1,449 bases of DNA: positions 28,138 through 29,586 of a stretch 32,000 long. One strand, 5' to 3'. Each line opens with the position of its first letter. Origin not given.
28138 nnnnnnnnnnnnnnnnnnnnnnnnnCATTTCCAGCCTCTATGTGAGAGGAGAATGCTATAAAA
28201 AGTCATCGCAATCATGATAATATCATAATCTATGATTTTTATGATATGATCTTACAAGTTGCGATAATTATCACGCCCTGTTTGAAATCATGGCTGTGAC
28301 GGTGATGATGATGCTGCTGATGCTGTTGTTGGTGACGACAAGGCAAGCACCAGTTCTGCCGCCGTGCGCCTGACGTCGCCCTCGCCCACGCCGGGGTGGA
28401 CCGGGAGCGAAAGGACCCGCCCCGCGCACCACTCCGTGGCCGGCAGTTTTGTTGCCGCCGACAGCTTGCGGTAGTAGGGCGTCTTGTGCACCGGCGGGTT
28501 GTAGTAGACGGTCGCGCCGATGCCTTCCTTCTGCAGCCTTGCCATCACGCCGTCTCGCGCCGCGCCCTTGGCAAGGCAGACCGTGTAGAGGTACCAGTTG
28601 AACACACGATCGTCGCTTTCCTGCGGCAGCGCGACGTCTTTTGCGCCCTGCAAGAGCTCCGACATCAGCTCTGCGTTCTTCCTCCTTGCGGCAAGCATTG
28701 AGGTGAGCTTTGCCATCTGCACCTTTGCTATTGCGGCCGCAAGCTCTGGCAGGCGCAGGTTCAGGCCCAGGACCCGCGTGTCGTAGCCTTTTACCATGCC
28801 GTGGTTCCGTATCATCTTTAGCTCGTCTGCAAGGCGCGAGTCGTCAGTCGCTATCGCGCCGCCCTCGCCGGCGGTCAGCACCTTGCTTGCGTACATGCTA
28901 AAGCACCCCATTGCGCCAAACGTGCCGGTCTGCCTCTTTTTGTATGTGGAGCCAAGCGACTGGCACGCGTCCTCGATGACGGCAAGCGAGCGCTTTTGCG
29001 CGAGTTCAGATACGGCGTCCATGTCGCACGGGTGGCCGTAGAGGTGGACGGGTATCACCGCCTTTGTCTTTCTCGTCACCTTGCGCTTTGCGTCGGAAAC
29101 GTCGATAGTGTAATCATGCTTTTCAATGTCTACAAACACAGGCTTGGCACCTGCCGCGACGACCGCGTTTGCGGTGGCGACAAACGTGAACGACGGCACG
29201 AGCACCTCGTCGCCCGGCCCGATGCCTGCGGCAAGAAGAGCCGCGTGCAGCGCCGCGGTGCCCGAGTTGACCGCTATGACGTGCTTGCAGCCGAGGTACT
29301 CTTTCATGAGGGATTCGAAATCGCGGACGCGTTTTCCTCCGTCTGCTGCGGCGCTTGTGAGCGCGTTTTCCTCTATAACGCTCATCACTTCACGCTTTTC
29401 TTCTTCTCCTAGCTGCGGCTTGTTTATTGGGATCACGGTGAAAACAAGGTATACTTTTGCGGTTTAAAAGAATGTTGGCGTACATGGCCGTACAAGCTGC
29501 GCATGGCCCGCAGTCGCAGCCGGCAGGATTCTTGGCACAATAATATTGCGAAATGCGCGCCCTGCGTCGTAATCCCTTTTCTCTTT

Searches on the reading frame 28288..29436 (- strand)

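Call 7: search_protein_families(library=pfam, proteins=[window:28288-29436:-], max_evalue=0.001)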
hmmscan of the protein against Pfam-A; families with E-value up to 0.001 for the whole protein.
window:28288-29436:- (382 aa): 4 families
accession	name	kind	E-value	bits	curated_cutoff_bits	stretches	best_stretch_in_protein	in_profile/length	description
PF01041.23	DegT_DnrJ_EryC1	-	5.4e-120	401.3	19.8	1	10-361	4-358/360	DegT/DnrJ/EryC1/StrS aminotransferase family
PF00155.27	Aminotran_1_2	-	6e-08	32.7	19.7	1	39-128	46-151/361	Aminotransferase class I and II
PF01212.27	Beta_elim_lyase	-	1.1e-05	25.3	27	1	32-265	29-268/288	Beta-eliminating lyase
PF01053.26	Cys_Met_Meta_PP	-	1.8e-05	23.9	27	1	39-158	56-175/381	Cys/Met metabolism PLP-dependent enzyme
